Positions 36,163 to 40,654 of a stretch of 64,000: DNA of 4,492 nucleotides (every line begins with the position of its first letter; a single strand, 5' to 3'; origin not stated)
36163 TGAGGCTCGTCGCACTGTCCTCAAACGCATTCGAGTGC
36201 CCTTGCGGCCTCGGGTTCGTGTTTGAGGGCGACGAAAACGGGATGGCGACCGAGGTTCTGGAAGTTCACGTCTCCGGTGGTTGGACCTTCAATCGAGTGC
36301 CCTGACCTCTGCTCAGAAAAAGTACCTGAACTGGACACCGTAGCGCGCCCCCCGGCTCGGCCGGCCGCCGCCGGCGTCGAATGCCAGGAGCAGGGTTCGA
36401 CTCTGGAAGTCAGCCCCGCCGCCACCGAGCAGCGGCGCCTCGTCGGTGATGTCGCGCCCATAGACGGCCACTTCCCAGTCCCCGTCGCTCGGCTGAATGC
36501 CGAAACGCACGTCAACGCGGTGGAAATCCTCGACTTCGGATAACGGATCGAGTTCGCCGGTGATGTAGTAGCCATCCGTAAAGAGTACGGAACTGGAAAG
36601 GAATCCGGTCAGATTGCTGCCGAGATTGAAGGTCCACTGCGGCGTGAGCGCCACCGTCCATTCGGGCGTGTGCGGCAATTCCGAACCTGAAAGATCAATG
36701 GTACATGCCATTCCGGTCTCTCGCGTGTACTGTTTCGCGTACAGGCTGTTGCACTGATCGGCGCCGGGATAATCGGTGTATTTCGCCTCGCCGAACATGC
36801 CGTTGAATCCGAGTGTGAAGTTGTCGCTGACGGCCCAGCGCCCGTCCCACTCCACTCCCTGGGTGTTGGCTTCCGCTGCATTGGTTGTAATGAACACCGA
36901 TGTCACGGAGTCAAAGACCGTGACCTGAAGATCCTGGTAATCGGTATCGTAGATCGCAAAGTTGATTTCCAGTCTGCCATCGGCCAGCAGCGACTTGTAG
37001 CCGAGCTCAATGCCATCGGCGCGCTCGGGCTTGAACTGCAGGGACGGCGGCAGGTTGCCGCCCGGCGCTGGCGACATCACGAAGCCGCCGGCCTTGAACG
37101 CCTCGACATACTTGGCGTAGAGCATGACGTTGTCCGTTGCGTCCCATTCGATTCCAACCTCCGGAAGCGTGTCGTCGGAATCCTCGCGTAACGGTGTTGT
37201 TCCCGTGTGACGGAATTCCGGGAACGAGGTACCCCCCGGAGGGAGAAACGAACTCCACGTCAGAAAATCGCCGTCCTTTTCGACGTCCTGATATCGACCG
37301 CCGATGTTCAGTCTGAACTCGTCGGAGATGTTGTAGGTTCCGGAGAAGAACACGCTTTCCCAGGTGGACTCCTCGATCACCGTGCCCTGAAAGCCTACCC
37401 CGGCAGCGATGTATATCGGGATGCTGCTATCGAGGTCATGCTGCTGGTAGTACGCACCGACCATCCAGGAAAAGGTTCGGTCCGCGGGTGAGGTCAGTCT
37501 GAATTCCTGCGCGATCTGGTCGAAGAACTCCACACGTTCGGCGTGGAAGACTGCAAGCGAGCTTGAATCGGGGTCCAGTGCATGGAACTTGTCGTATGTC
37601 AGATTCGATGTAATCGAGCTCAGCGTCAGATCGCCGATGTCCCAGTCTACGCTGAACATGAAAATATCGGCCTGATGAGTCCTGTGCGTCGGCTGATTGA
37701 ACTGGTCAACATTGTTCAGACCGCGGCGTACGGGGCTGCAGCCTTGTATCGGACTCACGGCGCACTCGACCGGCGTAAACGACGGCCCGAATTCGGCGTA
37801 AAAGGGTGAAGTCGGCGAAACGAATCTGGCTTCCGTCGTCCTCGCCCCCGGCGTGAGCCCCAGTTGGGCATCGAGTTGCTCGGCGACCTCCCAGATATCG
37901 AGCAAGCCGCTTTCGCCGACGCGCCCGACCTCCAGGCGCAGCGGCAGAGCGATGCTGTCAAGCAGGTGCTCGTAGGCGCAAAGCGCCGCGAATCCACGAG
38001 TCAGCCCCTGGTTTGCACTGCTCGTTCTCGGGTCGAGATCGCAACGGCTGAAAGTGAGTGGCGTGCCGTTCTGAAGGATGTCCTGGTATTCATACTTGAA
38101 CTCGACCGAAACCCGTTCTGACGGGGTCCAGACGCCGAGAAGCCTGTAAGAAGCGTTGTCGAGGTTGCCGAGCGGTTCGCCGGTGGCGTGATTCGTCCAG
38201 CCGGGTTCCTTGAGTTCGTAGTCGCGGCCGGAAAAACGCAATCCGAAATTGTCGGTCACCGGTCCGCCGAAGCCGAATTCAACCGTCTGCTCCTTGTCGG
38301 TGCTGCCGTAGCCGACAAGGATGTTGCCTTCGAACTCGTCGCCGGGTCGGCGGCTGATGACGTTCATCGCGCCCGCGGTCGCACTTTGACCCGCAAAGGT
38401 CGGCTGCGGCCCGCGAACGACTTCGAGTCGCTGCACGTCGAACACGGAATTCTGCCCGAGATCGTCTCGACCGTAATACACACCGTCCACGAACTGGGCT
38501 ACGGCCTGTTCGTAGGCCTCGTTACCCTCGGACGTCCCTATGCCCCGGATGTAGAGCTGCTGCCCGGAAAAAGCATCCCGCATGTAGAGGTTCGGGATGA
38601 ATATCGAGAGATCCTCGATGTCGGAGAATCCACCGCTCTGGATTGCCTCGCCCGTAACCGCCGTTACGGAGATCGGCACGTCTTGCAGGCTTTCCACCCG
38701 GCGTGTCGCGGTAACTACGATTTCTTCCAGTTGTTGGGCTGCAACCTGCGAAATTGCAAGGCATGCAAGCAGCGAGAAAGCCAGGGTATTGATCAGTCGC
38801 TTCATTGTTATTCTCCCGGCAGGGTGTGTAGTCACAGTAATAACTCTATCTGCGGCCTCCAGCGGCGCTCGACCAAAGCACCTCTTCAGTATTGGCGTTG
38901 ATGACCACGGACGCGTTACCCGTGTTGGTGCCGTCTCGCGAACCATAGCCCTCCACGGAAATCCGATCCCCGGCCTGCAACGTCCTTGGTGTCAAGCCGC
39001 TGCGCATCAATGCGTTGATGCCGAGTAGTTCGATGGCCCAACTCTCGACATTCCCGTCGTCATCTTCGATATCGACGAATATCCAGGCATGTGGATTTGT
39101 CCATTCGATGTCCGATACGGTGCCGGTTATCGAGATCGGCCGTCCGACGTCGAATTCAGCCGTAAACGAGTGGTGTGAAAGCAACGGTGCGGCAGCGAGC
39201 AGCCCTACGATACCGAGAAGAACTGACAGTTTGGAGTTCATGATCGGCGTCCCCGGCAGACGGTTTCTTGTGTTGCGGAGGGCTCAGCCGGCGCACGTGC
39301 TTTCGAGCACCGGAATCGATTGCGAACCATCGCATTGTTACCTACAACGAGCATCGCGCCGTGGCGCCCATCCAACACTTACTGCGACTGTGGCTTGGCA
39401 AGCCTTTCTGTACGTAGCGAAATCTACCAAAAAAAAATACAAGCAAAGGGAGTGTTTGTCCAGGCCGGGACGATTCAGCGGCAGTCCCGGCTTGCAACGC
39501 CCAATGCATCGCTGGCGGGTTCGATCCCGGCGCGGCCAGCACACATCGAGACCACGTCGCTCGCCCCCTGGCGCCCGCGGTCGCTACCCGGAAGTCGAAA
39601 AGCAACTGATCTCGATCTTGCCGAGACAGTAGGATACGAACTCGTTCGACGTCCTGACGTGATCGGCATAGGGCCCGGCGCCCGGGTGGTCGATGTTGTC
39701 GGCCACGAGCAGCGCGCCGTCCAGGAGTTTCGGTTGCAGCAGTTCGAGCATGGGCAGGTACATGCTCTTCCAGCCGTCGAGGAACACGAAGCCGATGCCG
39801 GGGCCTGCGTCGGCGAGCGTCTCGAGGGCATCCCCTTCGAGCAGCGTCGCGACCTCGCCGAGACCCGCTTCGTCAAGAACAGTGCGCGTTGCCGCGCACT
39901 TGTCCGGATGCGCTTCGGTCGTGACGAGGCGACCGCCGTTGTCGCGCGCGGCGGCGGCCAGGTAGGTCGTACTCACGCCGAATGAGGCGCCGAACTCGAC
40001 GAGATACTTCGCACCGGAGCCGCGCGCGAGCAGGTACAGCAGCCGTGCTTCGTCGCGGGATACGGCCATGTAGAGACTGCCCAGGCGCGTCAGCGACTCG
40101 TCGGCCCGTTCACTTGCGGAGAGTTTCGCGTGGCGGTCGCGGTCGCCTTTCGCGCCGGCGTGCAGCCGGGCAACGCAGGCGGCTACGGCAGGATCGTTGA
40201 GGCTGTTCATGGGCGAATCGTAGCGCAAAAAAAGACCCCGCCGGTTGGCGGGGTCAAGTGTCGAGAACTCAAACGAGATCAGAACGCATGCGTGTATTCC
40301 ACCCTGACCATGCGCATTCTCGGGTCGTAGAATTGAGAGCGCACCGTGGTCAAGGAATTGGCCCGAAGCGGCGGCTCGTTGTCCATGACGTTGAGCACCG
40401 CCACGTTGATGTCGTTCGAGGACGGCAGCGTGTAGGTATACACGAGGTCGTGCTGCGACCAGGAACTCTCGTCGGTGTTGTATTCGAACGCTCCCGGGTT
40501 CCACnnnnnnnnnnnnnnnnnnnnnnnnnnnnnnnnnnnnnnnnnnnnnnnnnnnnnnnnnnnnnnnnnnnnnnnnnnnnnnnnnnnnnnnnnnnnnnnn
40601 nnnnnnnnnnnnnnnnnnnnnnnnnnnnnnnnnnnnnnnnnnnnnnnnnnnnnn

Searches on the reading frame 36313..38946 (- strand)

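Call 78: search_protein_families(library=pfam, proteins=[window:36313-38946:-], max_evalue=0.0001)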
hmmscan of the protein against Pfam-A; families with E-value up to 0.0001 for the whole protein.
window:36313-38946:- (877 aa): 2 families
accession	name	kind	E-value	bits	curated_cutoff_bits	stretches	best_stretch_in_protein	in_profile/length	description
PF00593.30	TonB_dep_Rec_b-barrel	-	3.1e-39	136.5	27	1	405-830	39-433/436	TonB dependent receptor-like, beta-barrel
PF07715.20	Plug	-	4.9e-14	53.2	23.9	1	87-193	2-107/107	TonB-dependent Receptor Plug Domain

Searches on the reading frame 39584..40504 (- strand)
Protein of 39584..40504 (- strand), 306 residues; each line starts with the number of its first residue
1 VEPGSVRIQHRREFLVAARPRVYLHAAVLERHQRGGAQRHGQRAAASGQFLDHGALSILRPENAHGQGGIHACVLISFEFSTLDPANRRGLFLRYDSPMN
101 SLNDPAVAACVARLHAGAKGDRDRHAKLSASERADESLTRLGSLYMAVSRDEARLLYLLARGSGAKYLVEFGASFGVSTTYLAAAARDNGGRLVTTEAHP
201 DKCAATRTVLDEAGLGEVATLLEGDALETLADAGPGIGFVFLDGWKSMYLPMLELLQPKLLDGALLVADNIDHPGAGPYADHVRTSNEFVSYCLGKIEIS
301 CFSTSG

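Call 78: search_protein_families(library=pfam, proteins=[window:39584-40504:-], max_evalue=0.0001)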
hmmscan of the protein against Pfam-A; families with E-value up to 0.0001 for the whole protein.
window:39584-40504:- (306 aa): 2 families
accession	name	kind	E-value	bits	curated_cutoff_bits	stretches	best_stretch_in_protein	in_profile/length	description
PF13578.12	Methyltransf_24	-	1.2e-14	55.5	26.3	1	169-271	1-105/105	Methyltransferase domain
PF01596.23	Methyltransf_3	-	6.9e-12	45.5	22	1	145-273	25-157/204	O-methyltransferase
